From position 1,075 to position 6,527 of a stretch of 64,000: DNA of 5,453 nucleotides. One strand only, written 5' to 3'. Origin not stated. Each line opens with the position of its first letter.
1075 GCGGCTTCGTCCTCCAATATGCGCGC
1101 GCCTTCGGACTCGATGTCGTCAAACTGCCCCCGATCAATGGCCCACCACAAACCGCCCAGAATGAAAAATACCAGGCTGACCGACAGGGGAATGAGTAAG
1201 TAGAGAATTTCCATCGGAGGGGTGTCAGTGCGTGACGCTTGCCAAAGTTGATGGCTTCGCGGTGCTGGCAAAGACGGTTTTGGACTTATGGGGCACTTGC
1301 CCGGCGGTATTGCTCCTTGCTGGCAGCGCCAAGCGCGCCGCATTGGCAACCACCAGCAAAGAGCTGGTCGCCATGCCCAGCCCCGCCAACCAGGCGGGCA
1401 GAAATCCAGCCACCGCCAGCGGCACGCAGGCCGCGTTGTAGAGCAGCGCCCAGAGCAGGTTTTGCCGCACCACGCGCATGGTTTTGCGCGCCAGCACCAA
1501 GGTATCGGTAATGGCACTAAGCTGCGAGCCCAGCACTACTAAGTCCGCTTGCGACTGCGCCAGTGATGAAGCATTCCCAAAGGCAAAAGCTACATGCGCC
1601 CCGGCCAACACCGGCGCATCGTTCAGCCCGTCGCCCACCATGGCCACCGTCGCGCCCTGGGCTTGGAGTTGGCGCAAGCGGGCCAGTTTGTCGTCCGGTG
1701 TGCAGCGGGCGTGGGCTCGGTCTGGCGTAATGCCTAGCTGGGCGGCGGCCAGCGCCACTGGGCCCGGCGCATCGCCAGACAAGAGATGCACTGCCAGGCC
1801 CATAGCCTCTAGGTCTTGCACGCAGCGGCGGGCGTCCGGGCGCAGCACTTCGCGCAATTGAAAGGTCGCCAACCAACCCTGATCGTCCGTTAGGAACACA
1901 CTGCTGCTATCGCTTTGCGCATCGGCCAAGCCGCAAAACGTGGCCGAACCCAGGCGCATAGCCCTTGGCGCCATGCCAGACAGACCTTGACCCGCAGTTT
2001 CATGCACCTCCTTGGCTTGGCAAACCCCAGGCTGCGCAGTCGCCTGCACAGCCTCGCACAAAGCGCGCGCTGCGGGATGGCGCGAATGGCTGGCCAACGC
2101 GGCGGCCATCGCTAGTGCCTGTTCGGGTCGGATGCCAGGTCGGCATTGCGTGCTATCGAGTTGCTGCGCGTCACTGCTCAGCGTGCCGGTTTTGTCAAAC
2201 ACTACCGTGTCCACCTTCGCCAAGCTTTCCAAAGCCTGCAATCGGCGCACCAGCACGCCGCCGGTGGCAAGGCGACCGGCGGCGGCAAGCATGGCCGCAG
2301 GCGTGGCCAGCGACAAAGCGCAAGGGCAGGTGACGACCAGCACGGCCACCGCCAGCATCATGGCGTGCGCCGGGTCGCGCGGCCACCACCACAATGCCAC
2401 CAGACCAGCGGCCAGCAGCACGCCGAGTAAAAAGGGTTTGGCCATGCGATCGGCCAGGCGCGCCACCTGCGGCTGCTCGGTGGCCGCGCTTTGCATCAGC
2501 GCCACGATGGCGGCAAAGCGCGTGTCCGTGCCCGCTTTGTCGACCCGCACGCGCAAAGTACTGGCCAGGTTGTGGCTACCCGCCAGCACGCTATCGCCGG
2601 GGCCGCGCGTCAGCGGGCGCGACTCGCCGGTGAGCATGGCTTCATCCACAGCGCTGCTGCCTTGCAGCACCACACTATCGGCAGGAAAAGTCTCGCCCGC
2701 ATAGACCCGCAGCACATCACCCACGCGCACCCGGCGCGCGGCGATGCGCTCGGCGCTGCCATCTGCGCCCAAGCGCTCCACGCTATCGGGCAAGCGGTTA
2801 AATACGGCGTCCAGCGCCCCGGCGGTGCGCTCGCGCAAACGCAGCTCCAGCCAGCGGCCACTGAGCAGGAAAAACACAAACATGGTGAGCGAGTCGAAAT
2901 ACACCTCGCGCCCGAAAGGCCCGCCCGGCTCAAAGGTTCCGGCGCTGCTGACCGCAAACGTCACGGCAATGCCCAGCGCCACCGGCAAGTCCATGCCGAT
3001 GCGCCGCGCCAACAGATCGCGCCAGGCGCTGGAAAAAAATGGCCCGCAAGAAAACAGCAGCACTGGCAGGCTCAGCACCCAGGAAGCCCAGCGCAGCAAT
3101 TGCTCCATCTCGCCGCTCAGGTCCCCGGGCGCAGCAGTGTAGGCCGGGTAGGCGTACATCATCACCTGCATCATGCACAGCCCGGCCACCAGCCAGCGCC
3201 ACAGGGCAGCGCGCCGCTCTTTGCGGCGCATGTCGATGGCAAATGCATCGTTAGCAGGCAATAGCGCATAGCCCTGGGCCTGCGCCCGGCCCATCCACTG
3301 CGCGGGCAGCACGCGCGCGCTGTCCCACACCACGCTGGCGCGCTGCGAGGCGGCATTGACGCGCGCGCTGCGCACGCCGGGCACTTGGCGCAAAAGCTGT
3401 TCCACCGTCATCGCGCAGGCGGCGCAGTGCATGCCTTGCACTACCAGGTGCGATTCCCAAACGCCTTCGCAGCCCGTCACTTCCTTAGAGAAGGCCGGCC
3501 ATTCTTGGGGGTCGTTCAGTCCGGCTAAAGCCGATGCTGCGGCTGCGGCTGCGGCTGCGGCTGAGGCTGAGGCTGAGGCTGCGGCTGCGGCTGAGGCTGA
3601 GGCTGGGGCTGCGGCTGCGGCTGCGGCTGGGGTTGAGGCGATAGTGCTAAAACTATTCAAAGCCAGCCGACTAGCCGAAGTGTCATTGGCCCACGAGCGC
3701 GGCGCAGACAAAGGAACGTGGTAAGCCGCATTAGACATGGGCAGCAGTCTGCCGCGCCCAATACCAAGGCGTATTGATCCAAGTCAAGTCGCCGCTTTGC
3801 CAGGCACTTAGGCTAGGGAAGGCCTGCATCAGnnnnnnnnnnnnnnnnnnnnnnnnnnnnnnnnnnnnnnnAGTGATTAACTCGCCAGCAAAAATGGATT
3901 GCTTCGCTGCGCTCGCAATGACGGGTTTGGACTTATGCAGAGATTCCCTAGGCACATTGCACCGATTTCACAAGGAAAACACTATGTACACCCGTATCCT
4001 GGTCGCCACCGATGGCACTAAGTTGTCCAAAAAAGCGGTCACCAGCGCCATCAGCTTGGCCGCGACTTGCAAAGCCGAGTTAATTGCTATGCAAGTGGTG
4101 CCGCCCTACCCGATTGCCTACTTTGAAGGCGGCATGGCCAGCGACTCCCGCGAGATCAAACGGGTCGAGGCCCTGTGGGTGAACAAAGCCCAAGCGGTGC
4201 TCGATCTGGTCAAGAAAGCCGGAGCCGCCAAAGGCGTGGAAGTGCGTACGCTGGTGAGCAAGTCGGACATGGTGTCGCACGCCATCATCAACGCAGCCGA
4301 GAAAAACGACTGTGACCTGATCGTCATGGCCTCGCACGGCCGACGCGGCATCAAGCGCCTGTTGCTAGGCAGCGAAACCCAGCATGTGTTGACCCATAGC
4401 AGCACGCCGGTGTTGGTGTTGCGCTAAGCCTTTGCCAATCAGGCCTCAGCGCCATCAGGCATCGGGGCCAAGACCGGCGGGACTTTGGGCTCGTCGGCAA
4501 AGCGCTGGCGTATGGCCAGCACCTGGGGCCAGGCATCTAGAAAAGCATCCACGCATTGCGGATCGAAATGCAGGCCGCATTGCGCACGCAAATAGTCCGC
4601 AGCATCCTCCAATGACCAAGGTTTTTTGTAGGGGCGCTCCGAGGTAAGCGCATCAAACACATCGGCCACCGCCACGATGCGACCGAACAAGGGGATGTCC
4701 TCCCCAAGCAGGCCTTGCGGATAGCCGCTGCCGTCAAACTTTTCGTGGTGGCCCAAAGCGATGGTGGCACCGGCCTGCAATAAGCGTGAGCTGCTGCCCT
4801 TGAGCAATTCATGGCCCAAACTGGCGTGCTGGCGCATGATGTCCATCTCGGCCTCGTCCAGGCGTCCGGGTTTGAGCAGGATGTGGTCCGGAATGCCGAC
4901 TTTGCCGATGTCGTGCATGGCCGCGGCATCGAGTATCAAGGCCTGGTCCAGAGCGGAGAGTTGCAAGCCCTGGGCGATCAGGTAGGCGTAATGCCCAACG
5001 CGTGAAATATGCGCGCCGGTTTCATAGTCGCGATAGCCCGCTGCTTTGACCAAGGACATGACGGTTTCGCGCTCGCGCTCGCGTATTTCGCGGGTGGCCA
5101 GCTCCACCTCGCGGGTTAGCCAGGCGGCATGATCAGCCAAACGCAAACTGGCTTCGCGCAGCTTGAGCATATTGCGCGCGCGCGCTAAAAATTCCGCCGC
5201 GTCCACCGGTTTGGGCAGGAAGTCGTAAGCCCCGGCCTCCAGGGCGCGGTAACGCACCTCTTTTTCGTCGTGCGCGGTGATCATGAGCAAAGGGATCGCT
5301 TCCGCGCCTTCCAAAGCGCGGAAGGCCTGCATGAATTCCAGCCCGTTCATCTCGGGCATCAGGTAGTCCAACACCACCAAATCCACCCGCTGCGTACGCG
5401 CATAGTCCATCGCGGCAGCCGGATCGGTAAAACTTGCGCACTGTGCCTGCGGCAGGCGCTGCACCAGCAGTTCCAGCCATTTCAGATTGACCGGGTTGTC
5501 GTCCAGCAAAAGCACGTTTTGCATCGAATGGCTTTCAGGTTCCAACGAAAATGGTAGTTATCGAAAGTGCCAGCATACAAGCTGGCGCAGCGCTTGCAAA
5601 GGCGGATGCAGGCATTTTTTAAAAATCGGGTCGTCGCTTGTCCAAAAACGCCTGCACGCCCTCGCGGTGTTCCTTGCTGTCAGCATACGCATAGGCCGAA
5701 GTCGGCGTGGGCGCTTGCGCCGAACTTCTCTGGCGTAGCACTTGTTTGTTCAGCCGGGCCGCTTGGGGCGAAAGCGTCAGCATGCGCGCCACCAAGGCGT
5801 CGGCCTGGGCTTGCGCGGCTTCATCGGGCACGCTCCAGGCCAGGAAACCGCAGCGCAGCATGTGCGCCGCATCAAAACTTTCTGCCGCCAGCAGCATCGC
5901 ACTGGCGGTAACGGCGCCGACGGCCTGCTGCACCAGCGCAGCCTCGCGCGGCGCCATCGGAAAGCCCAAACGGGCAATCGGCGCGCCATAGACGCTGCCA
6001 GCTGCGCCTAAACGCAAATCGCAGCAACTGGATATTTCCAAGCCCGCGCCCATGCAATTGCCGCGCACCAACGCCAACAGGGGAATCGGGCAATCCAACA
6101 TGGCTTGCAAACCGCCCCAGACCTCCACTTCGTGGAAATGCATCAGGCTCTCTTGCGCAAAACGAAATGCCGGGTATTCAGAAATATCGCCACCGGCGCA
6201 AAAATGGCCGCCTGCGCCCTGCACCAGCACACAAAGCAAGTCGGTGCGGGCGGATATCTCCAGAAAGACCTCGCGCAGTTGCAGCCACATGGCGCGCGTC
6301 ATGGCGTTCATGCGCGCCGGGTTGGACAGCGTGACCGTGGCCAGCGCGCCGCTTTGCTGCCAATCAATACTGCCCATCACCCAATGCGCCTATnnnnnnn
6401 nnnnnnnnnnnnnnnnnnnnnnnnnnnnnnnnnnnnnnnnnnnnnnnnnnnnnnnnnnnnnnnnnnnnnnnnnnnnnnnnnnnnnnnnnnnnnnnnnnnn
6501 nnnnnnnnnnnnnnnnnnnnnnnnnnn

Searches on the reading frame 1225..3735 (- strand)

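Call 68: search_protein_families(library=pfam, proteins=[window:1225-3735:-], max_evalue=0.00001)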
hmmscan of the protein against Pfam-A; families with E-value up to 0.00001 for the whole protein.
window:1225-3735:- (836 aa): 3 families
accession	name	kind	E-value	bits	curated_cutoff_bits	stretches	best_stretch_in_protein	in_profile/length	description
PF00122.25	E1-E2_ATPase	-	2.2e-47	161.3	28.1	1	315-490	3-179/181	E1-E2 ATPase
PF00702.32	Hydrolase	-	9.3e-22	78.8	26.4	1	508-713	1-190/191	haloacid dehalogenase-like hydrolase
PF00403.32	HMA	-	2.3e-10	41.1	24.8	1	99-141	4-46/62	Heavy-metal-associated domain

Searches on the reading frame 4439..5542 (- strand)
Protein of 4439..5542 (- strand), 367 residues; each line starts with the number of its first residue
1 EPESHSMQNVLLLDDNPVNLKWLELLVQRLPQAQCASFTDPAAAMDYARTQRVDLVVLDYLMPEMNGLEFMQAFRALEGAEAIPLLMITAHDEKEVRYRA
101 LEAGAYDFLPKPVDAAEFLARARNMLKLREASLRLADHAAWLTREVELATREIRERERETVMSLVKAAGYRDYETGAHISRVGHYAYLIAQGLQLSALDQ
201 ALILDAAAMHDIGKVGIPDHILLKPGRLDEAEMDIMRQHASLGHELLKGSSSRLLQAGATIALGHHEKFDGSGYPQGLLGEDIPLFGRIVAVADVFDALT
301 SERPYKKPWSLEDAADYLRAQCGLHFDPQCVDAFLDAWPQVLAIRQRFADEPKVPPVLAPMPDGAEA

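Call 68: search_protein_families(library=pfam, proteins=[window:4439-5542:-], max_evalue=0.00001)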
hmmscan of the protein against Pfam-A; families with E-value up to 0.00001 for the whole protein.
window:4439-5542:- (367 aa): 3 families
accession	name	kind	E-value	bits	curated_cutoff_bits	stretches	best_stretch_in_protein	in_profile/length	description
PF13487.12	HD_5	-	1.2e-34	120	27.2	1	177-329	16-169/170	HD domain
PF00072.30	Response_reg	-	3.2e-25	88.9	30.2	1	10-122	1-110/111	Response regulator receiver domain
PF01966.28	HD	-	2.5e-17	63.6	22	1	177-298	3-115/116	HD domain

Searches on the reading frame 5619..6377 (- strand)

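Call 68: search_protein_families(library=pfam, proteins=[window:5619-6377:-], max_evalue=0.00001)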
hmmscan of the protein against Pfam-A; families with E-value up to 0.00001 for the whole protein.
window:5619-6377:- (252 aa): 2 families
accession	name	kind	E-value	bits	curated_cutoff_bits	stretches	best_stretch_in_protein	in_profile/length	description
PF00378.25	ECH_1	-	2.7e-34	119.1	27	1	9-252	3-248/251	Enoyl-CoA hydratase/isomerase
PF16113.10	ECH_2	-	2.1e-19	70.6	27.2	1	13-225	2-211/335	Enoyl-CoA hydratase/isomerase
